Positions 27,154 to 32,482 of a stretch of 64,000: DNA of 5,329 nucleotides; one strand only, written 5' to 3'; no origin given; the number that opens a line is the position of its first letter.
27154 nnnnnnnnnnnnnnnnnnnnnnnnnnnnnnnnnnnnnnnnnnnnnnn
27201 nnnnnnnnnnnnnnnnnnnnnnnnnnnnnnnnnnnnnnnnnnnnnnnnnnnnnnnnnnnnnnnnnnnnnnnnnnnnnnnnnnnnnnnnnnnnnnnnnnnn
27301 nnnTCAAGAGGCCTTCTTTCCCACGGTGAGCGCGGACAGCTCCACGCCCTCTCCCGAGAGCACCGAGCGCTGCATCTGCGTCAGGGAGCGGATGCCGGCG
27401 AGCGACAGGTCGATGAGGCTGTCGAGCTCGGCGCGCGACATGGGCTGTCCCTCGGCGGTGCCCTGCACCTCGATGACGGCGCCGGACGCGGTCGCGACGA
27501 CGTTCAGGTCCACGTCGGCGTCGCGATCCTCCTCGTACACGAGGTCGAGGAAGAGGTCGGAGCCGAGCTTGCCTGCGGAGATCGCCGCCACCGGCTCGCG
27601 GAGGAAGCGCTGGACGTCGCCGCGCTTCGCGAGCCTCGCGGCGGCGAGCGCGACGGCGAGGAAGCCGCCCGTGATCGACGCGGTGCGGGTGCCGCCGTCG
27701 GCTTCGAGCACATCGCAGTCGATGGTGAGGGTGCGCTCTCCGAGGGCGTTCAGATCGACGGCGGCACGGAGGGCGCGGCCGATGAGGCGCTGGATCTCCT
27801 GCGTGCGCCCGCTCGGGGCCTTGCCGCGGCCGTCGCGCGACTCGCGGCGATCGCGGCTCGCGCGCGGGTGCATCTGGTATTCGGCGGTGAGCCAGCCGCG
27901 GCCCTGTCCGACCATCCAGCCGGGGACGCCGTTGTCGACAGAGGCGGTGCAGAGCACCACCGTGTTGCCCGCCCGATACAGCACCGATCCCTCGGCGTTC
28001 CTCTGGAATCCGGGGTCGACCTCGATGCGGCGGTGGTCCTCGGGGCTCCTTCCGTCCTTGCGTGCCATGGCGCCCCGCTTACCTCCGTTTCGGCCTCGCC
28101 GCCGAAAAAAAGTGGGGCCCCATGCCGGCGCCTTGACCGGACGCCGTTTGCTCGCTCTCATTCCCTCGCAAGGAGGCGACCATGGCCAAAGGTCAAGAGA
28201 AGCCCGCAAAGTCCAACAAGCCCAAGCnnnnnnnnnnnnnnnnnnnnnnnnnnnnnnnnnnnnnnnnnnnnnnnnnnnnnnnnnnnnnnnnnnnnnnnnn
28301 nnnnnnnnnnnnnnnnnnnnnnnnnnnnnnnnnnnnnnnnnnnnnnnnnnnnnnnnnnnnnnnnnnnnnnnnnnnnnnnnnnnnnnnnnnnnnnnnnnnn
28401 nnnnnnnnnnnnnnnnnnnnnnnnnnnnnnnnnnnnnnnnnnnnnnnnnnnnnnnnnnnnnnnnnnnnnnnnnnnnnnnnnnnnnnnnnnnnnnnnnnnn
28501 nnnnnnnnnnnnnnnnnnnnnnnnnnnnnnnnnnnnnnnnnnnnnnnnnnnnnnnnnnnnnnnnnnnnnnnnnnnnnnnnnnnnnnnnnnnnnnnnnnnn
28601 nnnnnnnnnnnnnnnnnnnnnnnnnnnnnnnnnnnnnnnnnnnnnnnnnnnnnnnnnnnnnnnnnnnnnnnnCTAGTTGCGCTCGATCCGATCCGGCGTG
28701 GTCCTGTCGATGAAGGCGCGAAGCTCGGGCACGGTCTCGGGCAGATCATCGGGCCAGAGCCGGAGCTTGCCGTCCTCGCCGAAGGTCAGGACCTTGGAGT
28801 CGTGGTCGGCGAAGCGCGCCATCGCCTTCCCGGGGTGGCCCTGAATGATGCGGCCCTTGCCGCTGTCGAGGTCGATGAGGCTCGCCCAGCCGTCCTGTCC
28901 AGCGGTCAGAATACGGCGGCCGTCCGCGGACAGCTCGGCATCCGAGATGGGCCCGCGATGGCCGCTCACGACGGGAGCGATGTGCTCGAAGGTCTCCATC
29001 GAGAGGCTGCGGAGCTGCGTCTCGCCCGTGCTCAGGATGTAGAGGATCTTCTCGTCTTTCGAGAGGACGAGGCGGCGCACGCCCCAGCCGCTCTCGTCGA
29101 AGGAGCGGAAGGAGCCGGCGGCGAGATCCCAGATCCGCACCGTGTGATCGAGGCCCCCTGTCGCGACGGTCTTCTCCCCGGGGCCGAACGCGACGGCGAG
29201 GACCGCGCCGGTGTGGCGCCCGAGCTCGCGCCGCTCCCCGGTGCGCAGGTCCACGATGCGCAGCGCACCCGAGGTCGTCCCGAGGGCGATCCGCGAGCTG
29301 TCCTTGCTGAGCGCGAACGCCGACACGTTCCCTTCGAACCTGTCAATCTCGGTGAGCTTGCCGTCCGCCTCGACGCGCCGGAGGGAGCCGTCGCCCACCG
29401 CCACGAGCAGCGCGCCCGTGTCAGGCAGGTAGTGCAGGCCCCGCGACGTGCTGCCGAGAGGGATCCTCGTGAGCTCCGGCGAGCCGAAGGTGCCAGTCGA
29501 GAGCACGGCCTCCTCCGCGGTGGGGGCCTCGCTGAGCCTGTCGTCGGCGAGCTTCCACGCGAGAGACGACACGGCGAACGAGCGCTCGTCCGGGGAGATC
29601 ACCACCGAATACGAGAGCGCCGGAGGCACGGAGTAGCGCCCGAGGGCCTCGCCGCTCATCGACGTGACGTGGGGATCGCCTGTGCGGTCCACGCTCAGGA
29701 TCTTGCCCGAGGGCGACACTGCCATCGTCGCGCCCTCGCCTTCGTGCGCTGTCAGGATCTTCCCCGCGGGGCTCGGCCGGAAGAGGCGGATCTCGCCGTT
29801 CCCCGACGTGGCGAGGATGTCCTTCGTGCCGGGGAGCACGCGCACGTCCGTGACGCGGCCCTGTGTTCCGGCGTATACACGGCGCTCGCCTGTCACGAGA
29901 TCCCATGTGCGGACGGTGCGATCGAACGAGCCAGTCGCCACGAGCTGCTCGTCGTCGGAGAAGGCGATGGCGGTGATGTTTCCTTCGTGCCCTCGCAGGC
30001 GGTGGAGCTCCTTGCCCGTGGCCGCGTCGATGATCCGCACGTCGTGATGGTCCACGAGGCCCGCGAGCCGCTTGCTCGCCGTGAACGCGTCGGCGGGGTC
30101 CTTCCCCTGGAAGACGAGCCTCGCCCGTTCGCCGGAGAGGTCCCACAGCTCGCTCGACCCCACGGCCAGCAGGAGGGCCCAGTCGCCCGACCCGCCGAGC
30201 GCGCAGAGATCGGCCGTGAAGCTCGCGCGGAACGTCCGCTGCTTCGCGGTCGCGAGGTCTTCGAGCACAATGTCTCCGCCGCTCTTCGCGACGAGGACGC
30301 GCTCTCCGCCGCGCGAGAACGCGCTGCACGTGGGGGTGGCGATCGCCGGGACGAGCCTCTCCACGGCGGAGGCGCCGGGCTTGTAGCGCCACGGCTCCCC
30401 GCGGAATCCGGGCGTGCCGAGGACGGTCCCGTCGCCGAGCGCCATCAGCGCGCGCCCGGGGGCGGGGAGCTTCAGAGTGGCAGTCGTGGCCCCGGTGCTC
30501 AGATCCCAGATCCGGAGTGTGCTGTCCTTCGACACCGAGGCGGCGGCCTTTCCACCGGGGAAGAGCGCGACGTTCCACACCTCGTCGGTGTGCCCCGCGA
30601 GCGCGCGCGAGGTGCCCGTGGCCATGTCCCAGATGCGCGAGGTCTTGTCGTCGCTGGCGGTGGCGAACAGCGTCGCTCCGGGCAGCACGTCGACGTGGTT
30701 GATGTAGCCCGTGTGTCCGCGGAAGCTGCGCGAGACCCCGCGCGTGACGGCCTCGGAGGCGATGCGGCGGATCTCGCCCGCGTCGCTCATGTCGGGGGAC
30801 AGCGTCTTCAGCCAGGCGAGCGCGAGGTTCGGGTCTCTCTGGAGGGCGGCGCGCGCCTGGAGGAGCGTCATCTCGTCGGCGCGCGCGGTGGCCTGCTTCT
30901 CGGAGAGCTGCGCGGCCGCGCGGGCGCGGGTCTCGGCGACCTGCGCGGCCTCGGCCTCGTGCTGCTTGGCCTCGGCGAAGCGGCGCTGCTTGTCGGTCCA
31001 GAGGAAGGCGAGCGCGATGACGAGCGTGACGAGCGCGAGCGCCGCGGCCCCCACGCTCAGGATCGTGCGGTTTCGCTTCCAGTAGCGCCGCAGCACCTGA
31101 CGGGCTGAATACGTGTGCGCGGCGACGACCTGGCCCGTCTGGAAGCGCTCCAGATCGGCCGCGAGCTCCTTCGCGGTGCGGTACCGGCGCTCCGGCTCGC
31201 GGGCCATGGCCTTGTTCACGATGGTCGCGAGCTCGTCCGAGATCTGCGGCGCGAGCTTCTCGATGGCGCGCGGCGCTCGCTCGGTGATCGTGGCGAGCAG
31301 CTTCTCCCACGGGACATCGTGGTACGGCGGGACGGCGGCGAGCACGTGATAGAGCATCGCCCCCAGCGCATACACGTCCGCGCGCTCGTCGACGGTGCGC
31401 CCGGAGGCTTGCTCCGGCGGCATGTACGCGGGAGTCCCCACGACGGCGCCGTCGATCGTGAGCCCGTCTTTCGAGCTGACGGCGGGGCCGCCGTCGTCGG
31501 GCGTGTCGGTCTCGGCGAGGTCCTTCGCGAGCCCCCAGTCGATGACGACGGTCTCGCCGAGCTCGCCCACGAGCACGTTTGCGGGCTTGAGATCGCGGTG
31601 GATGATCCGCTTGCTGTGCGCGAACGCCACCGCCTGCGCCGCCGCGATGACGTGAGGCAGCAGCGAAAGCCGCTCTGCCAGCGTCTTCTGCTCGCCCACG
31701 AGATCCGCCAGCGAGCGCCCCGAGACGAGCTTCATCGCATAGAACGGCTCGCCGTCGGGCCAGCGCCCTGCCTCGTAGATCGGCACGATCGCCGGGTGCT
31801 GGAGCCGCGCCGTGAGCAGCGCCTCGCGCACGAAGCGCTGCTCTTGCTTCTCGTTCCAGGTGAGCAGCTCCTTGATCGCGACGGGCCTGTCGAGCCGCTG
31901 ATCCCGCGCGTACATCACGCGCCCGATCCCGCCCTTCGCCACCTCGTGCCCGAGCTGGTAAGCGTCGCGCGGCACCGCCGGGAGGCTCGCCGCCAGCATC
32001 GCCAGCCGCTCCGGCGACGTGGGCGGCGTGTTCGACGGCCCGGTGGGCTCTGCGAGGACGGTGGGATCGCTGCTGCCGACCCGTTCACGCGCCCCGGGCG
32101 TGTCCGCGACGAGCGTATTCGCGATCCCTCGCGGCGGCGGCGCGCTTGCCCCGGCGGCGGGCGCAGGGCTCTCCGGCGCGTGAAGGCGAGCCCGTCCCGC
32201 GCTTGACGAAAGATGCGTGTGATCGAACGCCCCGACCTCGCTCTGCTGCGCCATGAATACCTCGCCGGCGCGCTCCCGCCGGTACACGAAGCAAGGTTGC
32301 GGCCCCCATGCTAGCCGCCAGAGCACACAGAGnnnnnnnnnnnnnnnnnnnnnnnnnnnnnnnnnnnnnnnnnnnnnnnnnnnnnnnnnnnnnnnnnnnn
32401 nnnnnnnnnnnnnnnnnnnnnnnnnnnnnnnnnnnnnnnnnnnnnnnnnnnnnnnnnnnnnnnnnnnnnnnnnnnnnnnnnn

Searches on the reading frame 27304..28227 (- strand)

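Call 56: search_protein_families(library=pfam, max_evalue=0.0001, proteins=[window:27304-28227:-])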
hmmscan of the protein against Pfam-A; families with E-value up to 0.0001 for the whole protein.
window:27304-28227:- (307 aa): 2 families
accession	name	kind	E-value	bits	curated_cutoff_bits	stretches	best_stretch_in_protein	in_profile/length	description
PF01138.27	RNase_PH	-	1.2e-26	94.1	25.5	1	65-195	2-127/130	3' exoribonuclease family, domain 1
PF03725.20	RNase_PH_C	-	1.1e-10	41.7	20.8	1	212-277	2-66/67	3' exoribonuclease family, domain 2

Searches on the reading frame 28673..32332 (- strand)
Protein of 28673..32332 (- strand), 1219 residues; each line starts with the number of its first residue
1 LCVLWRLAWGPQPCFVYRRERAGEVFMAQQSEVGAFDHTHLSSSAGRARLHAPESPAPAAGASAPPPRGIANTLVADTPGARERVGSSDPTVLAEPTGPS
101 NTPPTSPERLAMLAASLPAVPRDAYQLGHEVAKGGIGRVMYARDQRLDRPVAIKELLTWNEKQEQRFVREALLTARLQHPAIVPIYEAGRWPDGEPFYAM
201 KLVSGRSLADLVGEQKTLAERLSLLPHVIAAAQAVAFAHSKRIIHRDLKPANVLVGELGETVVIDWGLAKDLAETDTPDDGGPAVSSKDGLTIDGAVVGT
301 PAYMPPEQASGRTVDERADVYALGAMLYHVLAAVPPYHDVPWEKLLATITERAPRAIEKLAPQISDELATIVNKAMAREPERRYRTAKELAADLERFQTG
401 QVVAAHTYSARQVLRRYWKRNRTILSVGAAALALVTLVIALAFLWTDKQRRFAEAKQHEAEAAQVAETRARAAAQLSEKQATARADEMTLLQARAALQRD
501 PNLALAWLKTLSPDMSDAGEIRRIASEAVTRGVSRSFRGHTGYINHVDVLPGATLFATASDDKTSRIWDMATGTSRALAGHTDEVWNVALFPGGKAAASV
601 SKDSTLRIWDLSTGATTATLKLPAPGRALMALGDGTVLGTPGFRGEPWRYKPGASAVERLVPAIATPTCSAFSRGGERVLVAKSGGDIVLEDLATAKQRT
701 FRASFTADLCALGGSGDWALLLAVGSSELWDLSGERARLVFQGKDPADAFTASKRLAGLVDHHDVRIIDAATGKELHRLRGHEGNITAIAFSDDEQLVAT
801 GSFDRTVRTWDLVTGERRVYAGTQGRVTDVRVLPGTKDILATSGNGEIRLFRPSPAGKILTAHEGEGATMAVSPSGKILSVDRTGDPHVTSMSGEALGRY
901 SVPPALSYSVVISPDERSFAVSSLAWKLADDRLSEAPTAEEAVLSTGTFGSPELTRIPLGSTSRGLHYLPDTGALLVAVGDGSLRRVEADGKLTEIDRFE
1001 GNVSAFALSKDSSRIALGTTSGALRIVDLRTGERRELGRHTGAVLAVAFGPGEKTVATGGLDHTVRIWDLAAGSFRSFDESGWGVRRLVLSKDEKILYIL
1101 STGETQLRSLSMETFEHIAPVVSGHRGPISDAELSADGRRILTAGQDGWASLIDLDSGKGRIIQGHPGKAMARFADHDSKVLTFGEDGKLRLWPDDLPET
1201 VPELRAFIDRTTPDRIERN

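Call 56: search_protein_families(library=pfam, max_evalue=0.0001, proteins=[window:28673-32332:-])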
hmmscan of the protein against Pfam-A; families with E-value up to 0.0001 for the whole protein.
window:28673-32332:- (1219 aa): 38 families (the best 25 are shown)
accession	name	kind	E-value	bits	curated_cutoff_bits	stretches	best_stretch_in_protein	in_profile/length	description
PF25174.1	Beta-prop_THOC3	-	9.2e-62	208.9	305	5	960-1118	88-248/272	THOC3 beta-propeller domain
PF25173.1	Beta-prop_WDR3_1st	-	6.2e-52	176.4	154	3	725-851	51-182/184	WDR3 first beta-propeller domain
PF00400.38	WD40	-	5.4e-46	153.5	27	4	773-811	1-39/39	WD domain, G-beta repeat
PF24817.1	WD40_WDHD1_1st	-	5.9e-39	134.4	109.9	3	541-622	86-168/291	WDHD1 first WD40 domain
PF24814.1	WD40_Prp19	-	4.2e-37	128.1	320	3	532-639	40-151/281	Prp19 WD40 domain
PF00069.31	Pkinase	-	1.5e-35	123.3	31.7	1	125-387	1-255/263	Protein kinase domain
PF25172.1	Beta-prop_WDR3_2nd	-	3.9e-34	118.7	140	3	1002-1206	41-257/293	WDR3 second beta-propeller domain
PF25168.1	Beta-prop_WDR36-Utp21_2nd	-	2.8e-32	112.8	84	2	753-846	210-302/335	WDR36/Utp21 second beta-propeller domain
PF24807.1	WD40_CDC20-Fz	-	2.6e-30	106.2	200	3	996-1147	131-286/292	CDC20/Fizzy WD40 domain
PF25175.1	Beta-prop_WDR5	-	6.8e-29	101.5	250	3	535-621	46-133/296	WDR5 beta-propeller domain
PF25391.1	WD40_Gbeta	-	7.1e-28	98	150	2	534-613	136-257/340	G protein beta WD-40 repeat protein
PF23414.1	Beta-prop_EML_2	-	8.8e-26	91.3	90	1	1045-1180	2-126/266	Echinoderm microtubule-associated protein second beta-propeller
PF24805.1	EIF3I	-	1.5e-25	90.4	200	1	779-852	6-80/324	EIF3I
PF07714.23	PK_Tyr_Ser-Thr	-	7.8e-25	88.1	23.1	1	127-385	3-250/258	Protein tyrosine and serine/threonine kinase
PF25047.1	Beta-prop_TEP1_2nd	-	3.9e-20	72.5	89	1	775-895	82-207/255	TEP-1 second beta-propeller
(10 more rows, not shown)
